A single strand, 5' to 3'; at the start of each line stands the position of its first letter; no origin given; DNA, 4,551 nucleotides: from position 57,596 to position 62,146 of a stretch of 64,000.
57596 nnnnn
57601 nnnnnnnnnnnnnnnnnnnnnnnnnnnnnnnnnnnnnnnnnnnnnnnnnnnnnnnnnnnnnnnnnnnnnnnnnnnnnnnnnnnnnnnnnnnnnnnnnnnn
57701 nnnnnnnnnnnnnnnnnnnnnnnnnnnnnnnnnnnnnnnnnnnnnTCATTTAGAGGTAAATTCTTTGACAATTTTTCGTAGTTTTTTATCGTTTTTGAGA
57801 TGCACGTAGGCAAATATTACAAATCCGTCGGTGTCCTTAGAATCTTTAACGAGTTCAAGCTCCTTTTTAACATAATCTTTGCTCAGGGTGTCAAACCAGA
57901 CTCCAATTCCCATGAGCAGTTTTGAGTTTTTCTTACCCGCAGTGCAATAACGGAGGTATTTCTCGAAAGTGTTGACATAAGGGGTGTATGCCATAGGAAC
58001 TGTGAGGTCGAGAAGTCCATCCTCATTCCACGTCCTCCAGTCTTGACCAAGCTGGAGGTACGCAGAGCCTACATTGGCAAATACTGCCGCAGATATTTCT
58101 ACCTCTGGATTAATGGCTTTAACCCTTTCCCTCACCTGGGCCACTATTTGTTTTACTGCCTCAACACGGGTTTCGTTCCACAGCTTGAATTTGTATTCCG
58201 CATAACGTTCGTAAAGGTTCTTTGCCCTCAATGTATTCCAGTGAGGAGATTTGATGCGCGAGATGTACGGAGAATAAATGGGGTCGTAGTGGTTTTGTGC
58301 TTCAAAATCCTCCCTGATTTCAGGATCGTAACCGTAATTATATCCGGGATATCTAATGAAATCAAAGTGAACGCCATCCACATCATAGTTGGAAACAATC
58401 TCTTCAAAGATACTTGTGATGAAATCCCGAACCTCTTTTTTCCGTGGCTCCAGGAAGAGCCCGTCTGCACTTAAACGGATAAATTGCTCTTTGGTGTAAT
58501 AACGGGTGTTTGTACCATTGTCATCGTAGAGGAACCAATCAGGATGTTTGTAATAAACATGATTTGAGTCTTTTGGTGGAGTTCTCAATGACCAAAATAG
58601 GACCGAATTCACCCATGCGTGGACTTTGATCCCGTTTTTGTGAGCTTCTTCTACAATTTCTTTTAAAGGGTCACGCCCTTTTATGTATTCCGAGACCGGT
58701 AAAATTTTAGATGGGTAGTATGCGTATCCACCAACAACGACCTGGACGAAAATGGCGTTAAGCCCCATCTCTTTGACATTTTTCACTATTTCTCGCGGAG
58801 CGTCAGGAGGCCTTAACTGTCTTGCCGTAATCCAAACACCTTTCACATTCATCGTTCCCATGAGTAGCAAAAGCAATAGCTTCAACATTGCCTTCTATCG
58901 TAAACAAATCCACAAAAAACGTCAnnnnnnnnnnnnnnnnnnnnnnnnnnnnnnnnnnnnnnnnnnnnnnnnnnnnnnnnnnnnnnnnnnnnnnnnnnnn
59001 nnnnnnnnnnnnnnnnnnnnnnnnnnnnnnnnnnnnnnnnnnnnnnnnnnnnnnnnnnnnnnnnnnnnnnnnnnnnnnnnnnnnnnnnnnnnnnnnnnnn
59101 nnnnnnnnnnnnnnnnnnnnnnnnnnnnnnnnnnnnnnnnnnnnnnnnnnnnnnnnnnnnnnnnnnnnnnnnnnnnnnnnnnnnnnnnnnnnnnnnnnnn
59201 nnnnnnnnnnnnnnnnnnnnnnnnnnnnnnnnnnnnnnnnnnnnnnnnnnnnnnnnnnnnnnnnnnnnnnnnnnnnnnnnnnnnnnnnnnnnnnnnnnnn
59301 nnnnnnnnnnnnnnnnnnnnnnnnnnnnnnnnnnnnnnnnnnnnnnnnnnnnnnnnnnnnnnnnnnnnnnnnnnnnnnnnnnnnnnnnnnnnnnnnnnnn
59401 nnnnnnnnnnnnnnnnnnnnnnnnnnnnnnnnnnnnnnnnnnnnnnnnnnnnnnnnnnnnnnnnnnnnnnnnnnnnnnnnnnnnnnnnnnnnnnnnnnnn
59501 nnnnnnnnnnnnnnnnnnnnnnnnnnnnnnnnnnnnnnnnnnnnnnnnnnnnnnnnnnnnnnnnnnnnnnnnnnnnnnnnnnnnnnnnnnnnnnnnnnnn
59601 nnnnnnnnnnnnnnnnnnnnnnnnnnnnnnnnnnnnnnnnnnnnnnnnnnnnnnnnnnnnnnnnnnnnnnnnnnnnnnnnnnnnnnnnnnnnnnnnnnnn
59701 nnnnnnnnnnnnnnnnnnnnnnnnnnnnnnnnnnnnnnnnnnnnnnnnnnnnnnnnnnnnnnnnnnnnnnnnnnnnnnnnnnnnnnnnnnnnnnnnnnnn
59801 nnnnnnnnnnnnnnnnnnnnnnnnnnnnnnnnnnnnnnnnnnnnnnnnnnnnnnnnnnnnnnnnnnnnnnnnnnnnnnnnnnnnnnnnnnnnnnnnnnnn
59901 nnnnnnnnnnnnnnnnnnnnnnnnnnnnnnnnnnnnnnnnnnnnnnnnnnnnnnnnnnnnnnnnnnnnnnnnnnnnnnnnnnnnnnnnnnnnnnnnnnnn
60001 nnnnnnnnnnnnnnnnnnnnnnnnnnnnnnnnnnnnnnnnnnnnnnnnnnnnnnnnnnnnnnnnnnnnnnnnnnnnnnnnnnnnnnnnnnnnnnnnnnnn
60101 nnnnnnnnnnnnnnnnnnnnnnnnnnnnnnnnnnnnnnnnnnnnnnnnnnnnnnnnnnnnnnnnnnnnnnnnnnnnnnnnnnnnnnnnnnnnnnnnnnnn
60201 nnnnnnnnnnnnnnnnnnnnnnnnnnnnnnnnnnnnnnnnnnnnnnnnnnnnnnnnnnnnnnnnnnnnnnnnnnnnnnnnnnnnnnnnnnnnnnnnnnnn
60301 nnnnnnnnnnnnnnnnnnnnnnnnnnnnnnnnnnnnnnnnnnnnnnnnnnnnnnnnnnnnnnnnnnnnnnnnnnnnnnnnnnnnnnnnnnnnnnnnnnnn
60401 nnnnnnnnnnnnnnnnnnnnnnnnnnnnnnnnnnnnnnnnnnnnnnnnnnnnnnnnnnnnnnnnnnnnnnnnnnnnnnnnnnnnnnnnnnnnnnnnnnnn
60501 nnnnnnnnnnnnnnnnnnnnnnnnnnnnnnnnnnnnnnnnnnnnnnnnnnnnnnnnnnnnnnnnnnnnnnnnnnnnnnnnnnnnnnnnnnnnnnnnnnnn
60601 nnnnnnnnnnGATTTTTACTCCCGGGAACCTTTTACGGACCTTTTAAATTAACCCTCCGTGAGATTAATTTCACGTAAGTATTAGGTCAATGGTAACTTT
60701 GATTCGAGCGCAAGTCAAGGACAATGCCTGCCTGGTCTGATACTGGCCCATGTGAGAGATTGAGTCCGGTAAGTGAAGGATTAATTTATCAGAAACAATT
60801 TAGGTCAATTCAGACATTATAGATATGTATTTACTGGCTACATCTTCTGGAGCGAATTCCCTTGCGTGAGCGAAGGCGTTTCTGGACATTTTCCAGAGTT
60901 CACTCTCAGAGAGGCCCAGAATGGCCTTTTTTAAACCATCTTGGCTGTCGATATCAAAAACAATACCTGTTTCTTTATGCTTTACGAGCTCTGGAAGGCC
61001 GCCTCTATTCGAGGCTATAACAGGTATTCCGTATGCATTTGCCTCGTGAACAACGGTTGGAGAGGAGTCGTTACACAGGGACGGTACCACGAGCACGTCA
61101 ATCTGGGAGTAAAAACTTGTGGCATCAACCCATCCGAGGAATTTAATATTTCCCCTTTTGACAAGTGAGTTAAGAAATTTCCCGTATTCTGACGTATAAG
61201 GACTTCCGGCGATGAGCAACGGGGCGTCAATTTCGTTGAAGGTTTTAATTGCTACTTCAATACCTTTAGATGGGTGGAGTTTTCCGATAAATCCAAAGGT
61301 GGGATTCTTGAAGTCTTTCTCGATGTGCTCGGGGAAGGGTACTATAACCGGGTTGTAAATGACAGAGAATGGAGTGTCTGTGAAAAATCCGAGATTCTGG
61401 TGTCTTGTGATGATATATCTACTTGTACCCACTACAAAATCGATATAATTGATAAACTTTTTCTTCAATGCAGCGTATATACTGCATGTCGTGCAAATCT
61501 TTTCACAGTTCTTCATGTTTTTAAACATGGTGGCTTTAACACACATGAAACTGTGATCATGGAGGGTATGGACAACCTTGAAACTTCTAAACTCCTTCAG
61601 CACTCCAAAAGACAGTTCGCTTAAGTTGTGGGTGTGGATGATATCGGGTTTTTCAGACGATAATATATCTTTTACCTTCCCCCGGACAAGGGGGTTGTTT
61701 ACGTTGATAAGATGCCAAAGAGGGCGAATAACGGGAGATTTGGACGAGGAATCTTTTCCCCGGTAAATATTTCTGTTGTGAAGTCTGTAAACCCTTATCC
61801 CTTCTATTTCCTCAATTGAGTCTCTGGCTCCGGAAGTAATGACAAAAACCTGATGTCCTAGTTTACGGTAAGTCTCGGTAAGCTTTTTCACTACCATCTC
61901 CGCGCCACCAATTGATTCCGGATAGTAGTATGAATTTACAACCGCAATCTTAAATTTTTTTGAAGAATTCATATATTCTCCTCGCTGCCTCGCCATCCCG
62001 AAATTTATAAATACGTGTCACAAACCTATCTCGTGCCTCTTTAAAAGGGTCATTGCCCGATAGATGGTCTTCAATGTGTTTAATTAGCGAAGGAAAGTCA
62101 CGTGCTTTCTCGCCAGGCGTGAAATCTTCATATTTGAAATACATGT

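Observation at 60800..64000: GT4 glycosyltransferase plus TagF-like CDP-glycerol glycerophosphotransferase in a diderm, a likely acceptor side for the G1P/cytidylyltransferase module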

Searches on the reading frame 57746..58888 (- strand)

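Call 3: search_protein_families(library=pfam, proteins=[window:57746-58888:-], max_evalue=0.01)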
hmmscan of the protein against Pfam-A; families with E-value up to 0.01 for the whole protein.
window:57746-58888:- (380 aa): 9 families
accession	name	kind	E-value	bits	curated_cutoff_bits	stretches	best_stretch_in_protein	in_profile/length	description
PF02638.21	GHL10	-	1.2e-44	153.1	27.9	1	15-311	2-271/311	Glycosyl hydrolase-like 10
PF14871.12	GHL6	-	7.6e-17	62.2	35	1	32-176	3-131/132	Hypothetical glycosyl hydrolase 6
PF13200.12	DUF4015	-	1.3e-15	57.7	27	1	17-301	1-226/313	Putative glycosyl hydrolase domain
PF13199.12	Glyco_hydro_66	-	1.1e-05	24.8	23.7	1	75-216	164-290/546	Glycosyl hydrolase family 66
PF19773.5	DUF6259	-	6e-05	22.7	28.7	1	16-178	50-202/300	Domain of unknown function (DUF6259)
PF14488.12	DUF4434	-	9.2e-05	22.5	30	1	32-99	22-90/283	Domain of unknown function (DUF4434)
PF02065.24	Melibiase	-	0.00099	18.6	27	1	74-179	105-193/347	Melibiase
PF06043.17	Reo_P9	-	0.005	16.9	27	0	167-201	3-37/238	Reovirus P9-like family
PF14883.12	GHL13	-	0.0085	15.6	27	0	231-273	185-227/324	Hypothetical glycosyl hydrolase family 13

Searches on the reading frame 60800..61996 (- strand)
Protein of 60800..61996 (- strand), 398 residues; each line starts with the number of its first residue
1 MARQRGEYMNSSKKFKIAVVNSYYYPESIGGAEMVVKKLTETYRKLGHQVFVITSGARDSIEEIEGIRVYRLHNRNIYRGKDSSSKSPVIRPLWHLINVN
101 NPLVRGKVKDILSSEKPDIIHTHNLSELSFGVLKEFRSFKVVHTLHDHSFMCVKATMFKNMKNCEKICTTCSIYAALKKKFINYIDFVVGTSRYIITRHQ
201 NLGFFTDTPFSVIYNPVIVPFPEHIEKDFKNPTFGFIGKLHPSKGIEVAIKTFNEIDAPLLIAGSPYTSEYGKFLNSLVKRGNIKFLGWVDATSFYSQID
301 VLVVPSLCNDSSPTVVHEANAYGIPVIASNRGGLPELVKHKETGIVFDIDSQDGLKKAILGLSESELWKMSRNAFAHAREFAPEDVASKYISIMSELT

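Call 3: search_protein_families(library=pfam, proteins=[window:60800-61996:-], max_evalue=0.01)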
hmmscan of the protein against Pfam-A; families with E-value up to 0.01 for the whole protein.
window:60800-61996:- (398 aa): 6 families
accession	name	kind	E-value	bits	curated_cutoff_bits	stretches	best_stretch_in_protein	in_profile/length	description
PF00534.26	Glycos_transf_1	-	6.1e-25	88.2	26.4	1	227-373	11-164/172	Glycosyl transferases group 1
PF13692.12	Glyco_trans_1_4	-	1.3e-24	87.5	27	1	232-363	2-140/142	Glycosyl transferases group 1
PF13439.12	Glyco_transf_4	-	1.7e-18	67.6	28.5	1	29-217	1-166/170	Glycosyltransferase Family 4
PF13579.12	Glyco_trans_4_4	-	1.1e-10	42.5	29.7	1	30-206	1-148/158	Glycosyl transferase 4-like domain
PF13477.12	Glyco_trans_4_2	-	0.00011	22.8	23.4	1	32-146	9-107/139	Glycosyl transferase 4-like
PF18892.5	DUF5651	-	0.0076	16.6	27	0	158-187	15-44/53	Family of unknown function (DUF5651)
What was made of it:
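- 60800..61972 (-): GT4 (GT-B) glycosyltransferase, 390 aa, or 398 aa if the ATG at 61996 is used. Its start overlaps the TagF-like stop. Glyco_transf_4 plus Glycos_transf_1 (call 3).
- Checked: ORF 60800-61996 (minus strand, 398 aa) has both GT4 halves: Glyco_transf_4 (E 1.7e-18) and Glycos_transf_1 (E 6e-25) (call 3).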

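Call 8: search_protein_families(library=ncbifam, proteins=[window:60800-61996:-], max_evalue=0.01)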
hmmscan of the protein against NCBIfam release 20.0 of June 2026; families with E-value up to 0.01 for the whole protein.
window:60800-61996:- (398 aa): 25 families
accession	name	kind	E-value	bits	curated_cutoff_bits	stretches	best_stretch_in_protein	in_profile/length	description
NF041010.1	glycosy_Agl16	equivalog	2.4e-20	72.7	575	1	113-397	70-351/352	glycosylation protein Agl16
TIGR03999.1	thiol_BshA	equivalog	7e-17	61.4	273.7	1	27-396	9-372/375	N-acetyl-alpha-D-glucosaminyl L-malate synthase BshA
TIGR04063.1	stp3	hypoth_equivalog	2.7e-15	56.2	442.05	1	232-374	214-370/397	TIGR04063 family PEP-CTERM/XrtA system glycosyltransferase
TIGR03088.1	stp2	hypoth_equivalog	2.9e-14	52.9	409.05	1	291-390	265-366/374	TIGR03088 family PEP-CTERM/XrtA system glycosyltransferase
TIGR02149.1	glgA_Coryne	subfamily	4.3e-11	42.6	302.4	1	228-354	201-338/391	glycogen synthase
TIGR04157.1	glyco_rSAM_CFB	subfamily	9e-11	41.4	400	1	236-353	232-354/406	TIGR04157 family glycosyltransferase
NF046085.1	XrtY_assoc_Gly1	equivalog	1.5e-10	40.5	400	1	17-396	3-383/387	XrtY-associated glycosyltransferase XYAG1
TIGR03449.1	mycothiol_MshA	equivalog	1.9e-10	40.2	462.5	1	293-393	298-399/406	D-inositol-3-phosphate glycosyltransferase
NF038229.1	Glyco4_Geo_Pelo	equivalog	1.7e-09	37.1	400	1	239-396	169-335/338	GPMC system family 4 glycosyltransferase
NF041876.1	EPS_EpsE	equivalog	1e-08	34.9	400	1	238-366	221-362/389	exopolysaccharide biosynthesis GT4 family glycosyltransferase EpsE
NF047684.1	TeichurnBiosyTuaC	equivalog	2.6e-08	33.2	550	1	236-370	224-359/391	teichuronic acid biosynthesis protein TuaC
NF038011.1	PelF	equivalog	6.8e-08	32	100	1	266-370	351-463/489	GT4 family glycosyltransferase PelF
NF012028.0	PRK15484.1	subfamily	9.4e-08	31.5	618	1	293-348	271-326/380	lipopolysaccharide N-acetylglucosaminyltransferase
NF038255.1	exopoly_VpsD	equivalog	3.3e-06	26.2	300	1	107-397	92-379/381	VpsD family glycosyltransferase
NF050063.1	ProtGlycPglJ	equivalog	3.8e-06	26.3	500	1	228-392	191-361/363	N-acetylgalactosamine-N,N'-diacetylbacillosaminyl-diphospho-undecaprenol 4-alpha-N-acetylgalactosaminyltransferase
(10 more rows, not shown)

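Call 56: search_solved_structures(query=window:60800-61972:-, max_evalue=0.0001, show_alignments=0)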
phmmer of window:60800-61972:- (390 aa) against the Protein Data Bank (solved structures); distinct sequences matched with E-value up to 0.0001: 22.
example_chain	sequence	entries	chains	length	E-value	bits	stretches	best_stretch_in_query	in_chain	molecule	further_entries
8x3q_C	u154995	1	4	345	8.9e-12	48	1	201-339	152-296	Glycosyl transferase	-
7fg9_A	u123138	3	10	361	1.1e-11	47.7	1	201-339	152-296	Glycosyl transferase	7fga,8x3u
2bis_A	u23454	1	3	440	5.7e-11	45.3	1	225-384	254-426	GLGA GLYCOGEN SYNTHASE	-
3fro_A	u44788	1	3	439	5.8e-11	45.3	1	225-384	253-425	GlgA glycogen synthase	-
3l01_A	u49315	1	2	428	6.2e-11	45.2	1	225-384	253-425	GlgA glycogen synthase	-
3mbo_A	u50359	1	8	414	9.3e-11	44.6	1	239-383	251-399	Glycosyltransferase, group 1 family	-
2jjm_A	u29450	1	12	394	1.2e-10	44.3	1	239-383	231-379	GLYCOSYL TRANSFERASE, GROUP 1 FAMILY PROTEIN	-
9v0l_A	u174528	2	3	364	2.8e-10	43.1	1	222-354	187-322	tetrahydrobiopterin glucosyltransferases | tetrahydrobiopterin glucosyltransferase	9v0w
3c4q_A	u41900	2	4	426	1.5e-09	40.7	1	225-385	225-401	Predicted glycosyltransferases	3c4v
3c48_A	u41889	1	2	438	1.6e-09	40.6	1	225-385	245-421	Predicted glycosyltransferases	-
6n1x_A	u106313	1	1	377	2e-09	40.2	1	229-382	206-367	Glycosyltransferase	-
6d9t_A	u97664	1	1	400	2.4e-09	40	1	229-382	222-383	Glycosyl transferase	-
5ze7_B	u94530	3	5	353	1.2e-08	37.6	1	223-356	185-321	UDP-glucose:tetrahydrobiopterin glucosyltransferase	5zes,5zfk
5zer_A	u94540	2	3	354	1.2e-08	37.6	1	223-356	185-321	UDP-glucose:tetrahydrobiopterin glucosyltransferase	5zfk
2f9f_A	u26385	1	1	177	2.1e-07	33.6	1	229-373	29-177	first mannosyl transferase (wbaZ-1)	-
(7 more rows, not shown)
